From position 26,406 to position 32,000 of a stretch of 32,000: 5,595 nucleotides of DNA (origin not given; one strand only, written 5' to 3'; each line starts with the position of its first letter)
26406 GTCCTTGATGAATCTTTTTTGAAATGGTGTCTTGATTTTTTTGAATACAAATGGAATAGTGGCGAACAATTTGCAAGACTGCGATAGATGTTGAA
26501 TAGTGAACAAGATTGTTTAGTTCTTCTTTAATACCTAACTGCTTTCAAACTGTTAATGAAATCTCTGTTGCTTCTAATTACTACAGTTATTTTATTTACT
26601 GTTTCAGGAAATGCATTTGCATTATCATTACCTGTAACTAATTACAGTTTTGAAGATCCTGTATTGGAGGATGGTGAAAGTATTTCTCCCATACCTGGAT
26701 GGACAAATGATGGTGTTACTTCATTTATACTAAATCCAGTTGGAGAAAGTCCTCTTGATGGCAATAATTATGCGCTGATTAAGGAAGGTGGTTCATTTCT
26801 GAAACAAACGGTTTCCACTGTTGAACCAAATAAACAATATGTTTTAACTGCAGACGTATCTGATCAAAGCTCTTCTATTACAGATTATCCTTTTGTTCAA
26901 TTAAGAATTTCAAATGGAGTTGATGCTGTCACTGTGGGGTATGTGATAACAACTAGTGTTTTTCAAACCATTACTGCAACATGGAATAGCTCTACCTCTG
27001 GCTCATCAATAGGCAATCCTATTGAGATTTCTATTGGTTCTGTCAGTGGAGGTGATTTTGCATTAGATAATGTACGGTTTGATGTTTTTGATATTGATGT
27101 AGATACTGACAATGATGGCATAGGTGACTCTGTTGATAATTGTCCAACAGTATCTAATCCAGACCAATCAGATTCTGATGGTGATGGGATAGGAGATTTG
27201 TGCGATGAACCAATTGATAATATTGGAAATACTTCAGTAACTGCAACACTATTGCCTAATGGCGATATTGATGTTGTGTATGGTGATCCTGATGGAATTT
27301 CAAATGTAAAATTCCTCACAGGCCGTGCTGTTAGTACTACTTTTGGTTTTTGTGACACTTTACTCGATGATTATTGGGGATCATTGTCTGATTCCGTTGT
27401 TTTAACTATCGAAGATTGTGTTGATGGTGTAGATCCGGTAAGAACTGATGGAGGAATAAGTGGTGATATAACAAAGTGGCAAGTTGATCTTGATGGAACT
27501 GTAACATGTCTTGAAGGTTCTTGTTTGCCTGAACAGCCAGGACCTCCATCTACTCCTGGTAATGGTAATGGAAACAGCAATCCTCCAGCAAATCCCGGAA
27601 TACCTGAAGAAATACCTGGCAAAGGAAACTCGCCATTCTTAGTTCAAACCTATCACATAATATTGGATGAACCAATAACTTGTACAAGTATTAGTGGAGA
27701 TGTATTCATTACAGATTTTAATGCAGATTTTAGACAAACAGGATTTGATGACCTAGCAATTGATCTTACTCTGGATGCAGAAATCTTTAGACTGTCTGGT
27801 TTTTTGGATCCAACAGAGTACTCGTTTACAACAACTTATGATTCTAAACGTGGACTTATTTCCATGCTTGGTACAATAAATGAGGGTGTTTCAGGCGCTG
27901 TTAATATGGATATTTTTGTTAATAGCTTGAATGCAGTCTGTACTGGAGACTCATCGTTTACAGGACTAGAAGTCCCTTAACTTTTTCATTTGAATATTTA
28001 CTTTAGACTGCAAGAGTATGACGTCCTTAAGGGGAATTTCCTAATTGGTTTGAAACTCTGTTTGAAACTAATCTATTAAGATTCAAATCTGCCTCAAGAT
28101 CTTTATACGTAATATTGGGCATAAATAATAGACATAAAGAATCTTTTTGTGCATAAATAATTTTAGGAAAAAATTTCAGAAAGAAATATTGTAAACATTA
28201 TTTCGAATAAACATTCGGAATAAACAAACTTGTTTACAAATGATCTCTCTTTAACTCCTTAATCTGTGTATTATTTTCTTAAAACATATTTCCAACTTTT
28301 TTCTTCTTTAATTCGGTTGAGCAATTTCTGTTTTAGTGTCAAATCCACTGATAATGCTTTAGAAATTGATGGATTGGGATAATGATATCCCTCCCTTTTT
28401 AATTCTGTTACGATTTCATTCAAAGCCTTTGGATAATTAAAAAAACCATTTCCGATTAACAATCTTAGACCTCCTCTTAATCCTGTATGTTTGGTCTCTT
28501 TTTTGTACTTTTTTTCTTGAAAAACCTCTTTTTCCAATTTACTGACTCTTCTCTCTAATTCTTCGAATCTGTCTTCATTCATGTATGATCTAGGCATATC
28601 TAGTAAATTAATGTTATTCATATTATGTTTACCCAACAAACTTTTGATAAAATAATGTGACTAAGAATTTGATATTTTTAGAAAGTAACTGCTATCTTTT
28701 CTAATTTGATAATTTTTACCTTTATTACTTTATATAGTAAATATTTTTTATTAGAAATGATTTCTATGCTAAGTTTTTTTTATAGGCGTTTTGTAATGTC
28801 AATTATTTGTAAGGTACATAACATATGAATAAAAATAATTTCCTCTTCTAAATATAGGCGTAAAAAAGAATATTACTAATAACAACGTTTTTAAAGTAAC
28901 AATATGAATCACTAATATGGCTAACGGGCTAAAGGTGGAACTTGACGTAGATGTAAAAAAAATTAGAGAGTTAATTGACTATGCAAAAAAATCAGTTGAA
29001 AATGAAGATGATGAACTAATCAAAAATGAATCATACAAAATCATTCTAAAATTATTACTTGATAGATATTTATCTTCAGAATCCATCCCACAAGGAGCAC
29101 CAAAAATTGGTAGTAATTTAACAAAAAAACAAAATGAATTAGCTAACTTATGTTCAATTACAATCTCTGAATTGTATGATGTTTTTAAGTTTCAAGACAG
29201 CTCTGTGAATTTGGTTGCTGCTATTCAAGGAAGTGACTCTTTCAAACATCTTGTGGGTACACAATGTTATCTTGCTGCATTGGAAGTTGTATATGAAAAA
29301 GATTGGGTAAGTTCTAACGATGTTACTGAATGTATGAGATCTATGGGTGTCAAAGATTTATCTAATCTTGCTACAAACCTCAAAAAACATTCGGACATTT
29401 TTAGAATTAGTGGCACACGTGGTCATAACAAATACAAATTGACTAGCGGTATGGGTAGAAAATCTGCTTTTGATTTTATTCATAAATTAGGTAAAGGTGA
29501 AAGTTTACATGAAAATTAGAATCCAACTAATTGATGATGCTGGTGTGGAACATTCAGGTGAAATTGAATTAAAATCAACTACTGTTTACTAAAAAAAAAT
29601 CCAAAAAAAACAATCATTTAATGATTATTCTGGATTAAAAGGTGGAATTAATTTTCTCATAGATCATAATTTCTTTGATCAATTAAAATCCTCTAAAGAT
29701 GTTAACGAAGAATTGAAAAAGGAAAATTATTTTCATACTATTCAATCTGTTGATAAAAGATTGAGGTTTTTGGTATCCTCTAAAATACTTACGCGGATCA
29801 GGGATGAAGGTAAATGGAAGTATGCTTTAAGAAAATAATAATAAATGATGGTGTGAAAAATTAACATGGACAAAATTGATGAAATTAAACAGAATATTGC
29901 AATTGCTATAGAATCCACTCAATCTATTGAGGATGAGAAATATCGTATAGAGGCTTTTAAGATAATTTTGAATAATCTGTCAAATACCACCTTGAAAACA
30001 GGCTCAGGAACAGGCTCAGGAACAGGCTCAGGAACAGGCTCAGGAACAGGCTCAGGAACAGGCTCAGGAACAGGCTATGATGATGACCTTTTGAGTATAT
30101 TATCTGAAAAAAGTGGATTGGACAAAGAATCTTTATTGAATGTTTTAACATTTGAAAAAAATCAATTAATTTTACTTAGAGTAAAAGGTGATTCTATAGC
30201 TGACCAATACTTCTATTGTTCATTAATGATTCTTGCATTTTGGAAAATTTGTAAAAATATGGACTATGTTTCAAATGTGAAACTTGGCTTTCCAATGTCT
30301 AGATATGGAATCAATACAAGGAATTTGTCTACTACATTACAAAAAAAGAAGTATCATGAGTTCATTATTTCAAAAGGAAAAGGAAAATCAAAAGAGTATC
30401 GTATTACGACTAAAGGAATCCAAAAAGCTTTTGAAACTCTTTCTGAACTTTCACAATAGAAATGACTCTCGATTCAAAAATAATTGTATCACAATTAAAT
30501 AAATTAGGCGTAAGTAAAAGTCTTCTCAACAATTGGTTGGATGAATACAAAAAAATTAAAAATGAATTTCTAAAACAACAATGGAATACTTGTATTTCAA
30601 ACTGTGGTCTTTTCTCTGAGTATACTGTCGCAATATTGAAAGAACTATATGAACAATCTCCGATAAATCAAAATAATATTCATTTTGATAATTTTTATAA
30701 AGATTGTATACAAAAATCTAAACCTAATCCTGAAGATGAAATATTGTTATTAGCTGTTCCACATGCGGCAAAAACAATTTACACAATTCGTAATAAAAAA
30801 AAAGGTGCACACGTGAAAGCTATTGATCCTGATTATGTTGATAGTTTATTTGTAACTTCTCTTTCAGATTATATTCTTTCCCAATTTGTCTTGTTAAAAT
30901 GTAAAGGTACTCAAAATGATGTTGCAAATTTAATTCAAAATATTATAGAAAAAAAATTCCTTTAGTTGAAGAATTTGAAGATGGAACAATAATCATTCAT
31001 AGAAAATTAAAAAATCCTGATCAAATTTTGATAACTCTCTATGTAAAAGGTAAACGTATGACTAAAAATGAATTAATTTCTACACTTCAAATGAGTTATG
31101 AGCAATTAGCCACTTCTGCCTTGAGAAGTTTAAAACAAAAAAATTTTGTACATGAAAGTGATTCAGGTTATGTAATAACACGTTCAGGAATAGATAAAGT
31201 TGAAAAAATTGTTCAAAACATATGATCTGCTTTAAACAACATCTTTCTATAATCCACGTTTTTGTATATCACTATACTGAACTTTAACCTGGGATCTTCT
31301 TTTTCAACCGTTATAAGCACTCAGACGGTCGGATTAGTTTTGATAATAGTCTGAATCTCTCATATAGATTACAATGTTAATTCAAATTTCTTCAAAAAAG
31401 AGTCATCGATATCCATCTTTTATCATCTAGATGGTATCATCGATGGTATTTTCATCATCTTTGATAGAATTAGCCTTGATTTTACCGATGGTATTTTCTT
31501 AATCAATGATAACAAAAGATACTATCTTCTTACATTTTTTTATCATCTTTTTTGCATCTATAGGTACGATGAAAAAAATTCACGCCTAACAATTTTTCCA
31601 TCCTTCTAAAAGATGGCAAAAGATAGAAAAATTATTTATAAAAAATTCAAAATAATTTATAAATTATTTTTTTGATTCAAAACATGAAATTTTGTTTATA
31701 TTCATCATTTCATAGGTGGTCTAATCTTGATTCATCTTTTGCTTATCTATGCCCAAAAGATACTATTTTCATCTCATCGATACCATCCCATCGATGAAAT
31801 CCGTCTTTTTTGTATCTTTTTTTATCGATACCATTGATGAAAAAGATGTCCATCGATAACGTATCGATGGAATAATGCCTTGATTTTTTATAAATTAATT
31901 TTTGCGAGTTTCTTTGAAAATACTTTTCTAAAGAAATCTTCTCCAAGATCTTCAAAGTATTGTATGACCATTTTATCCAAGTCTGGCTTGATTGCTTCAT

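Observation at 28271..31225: Island of paralogous winged-helix proteins: a duplicated two-gene module of unknown function, possibly an integrated element or defence locus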

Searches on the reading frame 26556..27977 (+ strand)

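Call 18: search_protein_families(library=pfam, max_evalue=0.001, proteins=[window:26556-27977:+])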
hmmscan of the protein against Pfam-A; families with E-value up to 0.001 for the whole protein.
window:26556-27977:+ (474 aa): 2 families
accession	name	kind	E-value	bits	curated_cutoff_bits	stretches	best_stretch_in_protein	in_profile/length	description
PF22825.2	HpiC1-like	-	8.2e-16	59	27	1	25-175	3-173/174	HpiC1 cyclase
PF02412.23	TSP_3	-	6.3e-09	35.8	25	1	181-204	13-36/36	Thrombospondin type 3 repeat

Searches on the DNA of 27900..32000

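Call 115: search_rna_families(source=window, start=27900, end=32000, threshold=evalue, max_evalue=1)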
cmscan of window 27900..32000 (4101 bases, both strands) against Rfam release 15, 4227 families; matches with E-value up to 1: 0.
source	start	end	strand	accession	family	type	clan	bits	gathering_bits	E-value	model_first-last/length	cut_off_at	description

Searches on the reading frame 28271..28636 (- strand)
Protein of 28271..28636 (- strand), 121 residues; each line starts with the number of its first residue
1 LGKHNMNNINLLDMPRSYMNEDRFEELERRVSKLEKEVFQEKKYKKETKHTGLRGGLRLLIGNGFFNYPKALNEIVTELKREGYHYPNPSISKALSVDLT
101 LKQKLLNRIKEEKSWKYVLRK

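Call 10: search_protein_families(library=pfam, max_evalue=1, proteins=[window:28271-28636:-])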
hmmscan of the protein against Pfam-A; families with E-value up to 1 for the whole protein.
window:28271-28636:- (121 aa): 1 family
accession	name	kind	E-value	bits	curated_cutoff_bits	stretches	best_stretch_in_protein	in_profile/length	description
PF21280.2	Helicase_dom4_arc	-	0.08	13.3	27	1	12-49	11-48/125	Archaeal helicase, domain 4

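Call 11: search_protein_families(library=ncbifam, max_evalue=1, proteins=[window:28271-28636:-])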
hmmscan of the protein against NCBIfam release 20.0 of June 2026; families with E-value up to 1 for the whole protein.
window:28271-28636:- (121 aa): 0 families

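Call 12: search_protein_families(library=padloc, max_evalue=1, proteins=[window:28271-28636:-])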
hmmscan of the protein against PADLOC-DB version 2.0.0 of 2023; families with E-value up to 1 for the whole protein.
window:28271-28636:- (121 aa): 0 families

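Call 20: find_homologous_proteins(query=window:28271-28636:-, max_evalue=0.01)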
Query window:28271-28636:- (121 aa): 28 proteins with E <= 0.01 among 38 candidates.
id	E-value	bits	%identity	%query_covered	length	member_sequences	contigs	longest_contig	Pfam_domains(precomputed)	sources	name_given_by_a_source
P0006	2.5e-63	229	100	89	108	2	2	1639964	-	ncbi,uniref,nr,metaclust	ncbi:hypothetical protein NKOR_02385 [Candidatus Nitrosopumilus koreensis AR1]|uniref:Uncharacterize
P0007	2.0e-29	120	59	83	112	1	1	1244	-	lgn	-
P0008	3.8e-29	119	60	83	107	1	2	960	-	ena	-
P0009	9.6e-29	118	62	83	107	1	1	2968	-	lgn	-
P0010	8.9e-26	108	54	81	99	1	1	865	-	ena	-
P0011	1.6e-24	104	55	81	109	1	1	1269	-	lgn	-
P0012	3.6e-24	103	54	82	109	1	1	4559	-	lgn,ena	-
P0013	6.6e-23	99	55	82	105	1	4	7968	-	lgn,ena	-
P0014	8.4e-23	99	54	81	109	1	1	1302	-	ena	-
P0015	1.0e-22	98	53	81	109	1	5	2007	-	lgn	-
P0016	2.8e-22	97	52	85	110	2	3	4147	-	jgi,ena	-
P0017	1.6e-21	94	50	81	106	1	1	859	-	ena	-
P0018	2.5e-21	94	54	81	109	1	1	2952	-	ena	-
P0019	3.3e-21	93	51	81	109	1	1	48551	-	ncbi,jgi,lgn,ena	-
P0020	4.6e-21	93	52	81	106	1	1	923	-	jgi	jgi:hypothetical protein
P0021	8.0e-21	92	54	84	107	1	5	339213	-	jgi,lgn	jgi:hypothetical protein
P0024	2.3e-20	91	50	81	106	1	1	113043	-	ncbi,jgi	jgi:hypothetical protein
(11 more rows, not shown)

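Call 23: find_encoding_contigs(protein=P0021, flank=10000, max_places=3)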
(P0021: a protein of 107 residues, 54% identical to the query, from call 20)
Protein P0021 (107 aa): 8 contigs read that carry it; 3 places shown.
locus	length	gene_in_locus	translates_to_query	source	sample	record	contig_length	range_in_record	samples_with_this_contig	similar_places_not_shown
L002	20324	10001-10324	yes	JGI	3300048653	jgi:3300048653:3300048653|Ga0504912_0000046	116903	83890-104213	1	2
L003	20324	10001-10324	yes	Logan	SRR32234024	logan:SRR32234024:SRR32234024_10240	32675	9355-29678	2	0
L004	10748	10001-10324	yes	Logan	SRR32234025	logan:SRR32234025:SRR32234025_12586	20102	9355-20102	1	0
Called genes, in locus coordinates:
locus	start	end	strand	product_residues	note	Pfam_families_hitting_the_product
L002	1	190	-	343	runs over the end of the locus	-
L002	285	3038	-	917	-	PF00133:tRNA-synt_1, PF09334:tRNA-synt_1g, PF13603:tRNA-synt_1_2, PF00133:tRNA-synt_1, PF09334:tRNA-synt_1g (weak), PF08264:Anticodon_1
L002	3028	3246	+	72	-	-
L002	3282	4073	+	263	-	PF01791:DeoC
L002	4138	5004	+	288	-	PF00892:EamA, PF03151:TPT (faint), PF00892:EamA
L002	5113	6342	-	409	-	PF03600:CitMHS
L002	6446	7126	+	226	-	PF10469:AKAP7_NLS (faint), PF13563:2_5_RNA_ligase2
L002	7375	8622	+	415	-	PF04851:ResIII (weak), PF00270:DEAD, PF00271:Helicase_C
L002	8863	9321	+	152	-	-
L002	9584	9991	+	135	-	PF01978:TrmB (faint)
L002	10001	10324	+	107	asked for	-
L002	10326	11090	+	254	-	-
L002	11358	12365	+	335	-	PF08240:ADH_N, PF16912:Glu_dehyd_C, PF00107:ADH_zinc_N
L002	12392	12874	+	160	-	PF00857:Isochorismatase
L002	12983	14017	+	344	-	PF01544:CorA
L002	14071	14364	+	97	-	-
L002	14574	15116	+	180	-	-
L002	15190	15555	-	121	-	-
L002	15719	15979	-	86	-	PF01022:HTH_5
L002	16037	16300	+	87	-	PF13192:Thioredoxin_3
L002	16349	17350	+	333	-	PF03773:ArsP_1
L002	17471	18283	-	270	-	PF01261:AP_endonuc_2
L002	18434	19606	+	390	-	PF07705:CARDB (weak)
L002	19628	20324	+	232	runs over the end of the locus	PF02463:SMC_N (faint), PF00005:ABC_tran, PF13304:AAA_21 (faint)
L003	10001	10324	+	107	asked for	-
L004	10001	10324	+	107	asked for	-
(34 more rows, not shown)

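Call 24: find_encoding_contigs(protein=P0024, flank=10000, max_places=3)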
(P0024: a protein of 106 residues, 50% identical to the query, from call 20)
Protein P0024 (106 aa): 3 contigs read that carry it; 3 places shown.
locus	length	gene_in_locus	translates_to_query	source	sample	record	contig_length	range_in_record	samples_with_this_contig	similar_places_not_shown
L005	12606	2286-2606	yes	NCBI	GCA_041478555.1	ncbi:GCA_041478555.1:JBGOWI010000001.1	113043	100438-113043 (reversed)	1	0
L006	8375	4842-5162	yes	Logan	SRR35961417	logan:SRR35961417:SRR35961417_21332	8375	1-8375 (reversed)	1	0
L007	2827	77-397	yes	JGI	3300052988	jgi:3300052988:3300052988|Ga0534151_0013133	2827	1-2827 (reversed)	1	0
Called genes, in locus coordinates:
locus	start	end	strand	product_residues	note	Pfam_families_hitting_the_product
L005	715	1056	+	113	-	-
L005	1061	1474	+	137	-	-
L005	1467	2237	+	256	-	-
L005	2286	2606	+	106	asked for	-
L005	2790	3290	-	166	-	PF01842:ACT, PF22629:ACT_AHAS_ss, PF13710:ACT_5, PF10369:ALS_ss_C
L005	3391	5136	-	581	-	PF02776:TPP_enzyme_N, PF00205:TPP_enzyme_M, PF02775:TPP_enzyme_C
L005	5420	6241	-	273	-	PF00849:PseudoU_synth_2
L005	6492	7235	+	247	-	-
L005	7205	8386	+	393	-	-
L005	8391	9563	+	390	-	-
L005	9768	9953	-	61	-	-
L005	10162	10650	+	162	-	PF02915:Rubrerythrin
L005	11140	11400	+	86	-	PF01106:NifU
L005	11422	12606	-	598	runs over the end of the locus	-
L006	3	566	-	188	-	?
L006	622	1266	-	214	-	PF00847:AP2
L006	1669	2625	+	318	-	-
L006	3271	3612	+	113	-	-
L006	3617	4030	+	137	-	-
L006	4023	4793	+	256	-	-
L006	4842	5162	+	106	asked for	-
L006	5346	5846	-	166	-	PF01842:ACT, PF22629:ACT_AHAS_ss, PF13710:ACT_5, PF10369:ALS_ss_C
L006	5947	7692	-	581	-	PF02776:TPP_enzyme_N, PF00205:TPP_enzyme_M, PF02775:TPP_enzyme_C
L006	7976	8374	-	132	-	?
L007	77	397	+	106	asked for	-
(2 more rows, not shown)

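Call 43: search_protein_families(library=pfam, max_evalue=1, proteins=[L006:4023-4790:+, L002:10326-11087:+, L006:3617-4027:+, L002:9575-9988:+, L006:3247-3609:+, L002:8863-9318:+])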
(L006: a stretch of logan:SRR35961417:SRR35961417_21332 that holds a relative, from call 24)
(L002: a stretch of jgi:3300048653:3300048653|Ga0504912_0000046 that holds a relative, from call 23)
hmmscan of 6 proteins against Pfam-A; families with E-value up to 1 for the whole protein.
L006:4023-4790:+ (256 aa): 2 families
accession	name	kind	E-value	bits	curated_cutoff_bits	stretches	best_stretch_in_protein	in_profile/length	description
PF05168.19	HEPN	-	0.081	13.5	22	0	153-196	74-111/117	HEPN domain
PF20637.2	ATG5_HBR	-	0.15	12.3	21.3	1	150-179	28-57/59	Autophagy protein ATG5, alpha-helical bundle region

L002:10326-11087:+ (254 aa): 4 families
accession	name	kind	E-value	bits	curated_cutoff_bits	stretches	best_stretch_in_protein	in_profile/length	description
PF05472.16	Ter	-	0.013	15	22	1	12-84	77-149/296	DNA replication terminus site-binding protein (Ter protein)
PF03885.18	DUF327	-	0.22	11.9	25.8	1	3-78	38-115/143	Protein of unknown function (DUF327)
PF03961.19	FapA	-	0.69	9.9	31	1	4-112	162-257/272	Flagellar Assembly Protein A beta solenoid domain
PF04000.20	Sas10_Utp3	-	0.98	10.5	30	0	7-55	1-45/87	Sas10/Utp3/C1D family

L006:3617-4027:+ (137 aa): 1 family
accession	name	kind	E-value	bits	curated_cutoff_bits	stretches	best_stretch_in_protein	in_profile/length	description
PF14338.12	Mrr_N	-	0.15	12.7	29.5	1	107-131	56-80/87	Mrr N-terminal domain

L002:9575-9988:+ (138 aa): 7 families
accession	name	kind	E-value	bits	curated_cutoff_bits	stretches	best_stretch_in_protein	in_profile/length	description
PF01978.25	TrmB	-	2.3e-05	24.6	25.6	1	73-119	16-62/68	Sugar-specific transcriptional regulator TrmB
PF12802.13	MarR_2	-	0.0061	17.1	27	1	73-110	12-51/61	MarR family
PF13412.12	HTH_24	-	0.011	15.7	21.9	1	75-110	13-48/48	Winged helix-turn-helix DNA-binding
PF09339.16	HTH_IclR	-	0.02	15.1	22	1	78-111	17-50/52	IclR helix-turn-helix domain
PF12840.13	HTH_20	-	0.049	14.1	27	1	72-107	10-46/51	Helix-turn-helix domain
PF25212.1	HVO_A0114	-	0.051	13.8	27.6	1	75-111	32-68/84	HVO_A0114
PF01022.26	HTH_5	-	0.091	13.1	22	1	72-110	8-46/47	Bacterial regulatory protein, arsR family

L006:3247-3609:+ (121 aa): 0 families

L002:8863-9318:+ (152 aa): 3 families
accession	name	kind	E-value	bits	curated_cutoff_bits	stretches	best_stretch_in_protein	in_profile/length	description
PF20394.4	DUF6688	-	0.029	14.5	26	1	103-142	63-102/248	DUF6688 N-terminal domain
PF10035.14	DUF2179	-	0.096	13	22.8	0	52-72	22-42/55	Uncharacterized protein conserved in bacteria (DUF2179)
PF06653.16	Claudin_3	-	0.14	12.5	28.7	1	114-148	50-84/163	Tight junction protein, Claudin-like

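Call 73: search_protein_families(library=phrogs, max_evalue=0.1, proteins=[window:28271-28636:-])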
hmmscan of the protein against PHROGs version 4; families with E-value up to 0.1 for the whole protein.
window:28271-28636:- (121 aa): 0 families

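Call 93: search_solved_structures(query=A6, max_evalue=10, show_alignments=2)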
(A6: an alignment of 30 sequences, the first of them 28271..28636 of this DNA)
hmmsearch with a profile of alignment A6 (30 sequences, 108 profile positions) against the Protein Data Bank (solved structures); distinct sequences matched with E-value up to 10: 4.
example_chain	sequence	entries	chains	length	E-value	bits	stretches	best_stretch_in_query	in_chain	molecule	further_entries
1nr3_A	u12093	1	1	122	0.91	12.9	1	2-98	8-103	DNA-binding protein tfx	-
1xex_B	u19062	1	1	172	1.1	12.7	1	76-103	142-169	SMC protein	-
3kta_B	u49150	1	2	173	1.2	12.5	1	76-103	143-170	Chromosome segregation protein smc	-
1xew_Y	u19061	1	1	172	1.3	12.5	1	76-103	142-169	SMC protein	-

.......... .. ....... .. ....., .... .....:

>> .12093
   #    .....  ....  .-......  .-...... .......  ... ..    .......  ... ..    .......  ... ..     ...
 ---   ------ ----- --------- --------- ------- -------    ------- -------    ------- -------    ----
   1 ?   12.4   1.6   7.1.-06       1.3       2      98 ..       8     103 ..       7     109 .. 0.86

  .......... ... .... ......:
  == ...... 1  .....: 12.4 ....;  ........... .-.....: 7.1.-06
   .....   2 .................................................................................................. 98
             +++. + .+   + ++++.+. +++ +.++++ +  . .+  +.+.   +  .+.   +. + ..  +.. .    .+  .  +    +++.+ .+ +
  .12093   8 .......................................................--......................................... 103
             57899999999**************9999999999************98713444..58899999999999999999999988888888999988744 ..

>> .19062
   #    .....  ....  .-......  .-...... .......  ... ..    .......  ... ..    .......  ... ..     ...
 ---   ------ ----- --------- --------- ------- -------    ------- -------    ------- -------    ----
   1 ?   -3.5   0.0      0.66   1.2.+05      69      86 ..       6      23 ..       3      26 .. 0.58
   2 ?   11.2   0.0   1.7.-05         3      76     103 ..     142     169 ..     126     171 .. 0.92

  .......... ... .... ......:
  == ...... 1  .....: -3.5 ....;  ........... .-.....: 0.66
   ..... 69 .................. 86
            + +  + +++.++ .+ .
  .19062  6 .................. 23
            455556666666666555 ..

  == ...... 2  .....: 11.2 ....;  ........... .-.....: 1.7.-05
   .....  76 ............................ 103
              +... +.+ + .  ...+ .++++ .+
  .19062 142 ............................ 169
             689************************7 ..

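Call 98: find_related_loci(query=A6, collection=viral_contigs, flank=7000)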
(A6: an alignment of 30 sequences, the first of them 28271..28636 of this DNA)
Query A6 (121 aa) in viral_contigs; peptide patterns used: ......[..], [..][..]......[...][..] (x = any residue, [..] = any of these).
33 stretches matched a pattern, but none encodes a relative of the query by tblastn (E <= 1e-3).
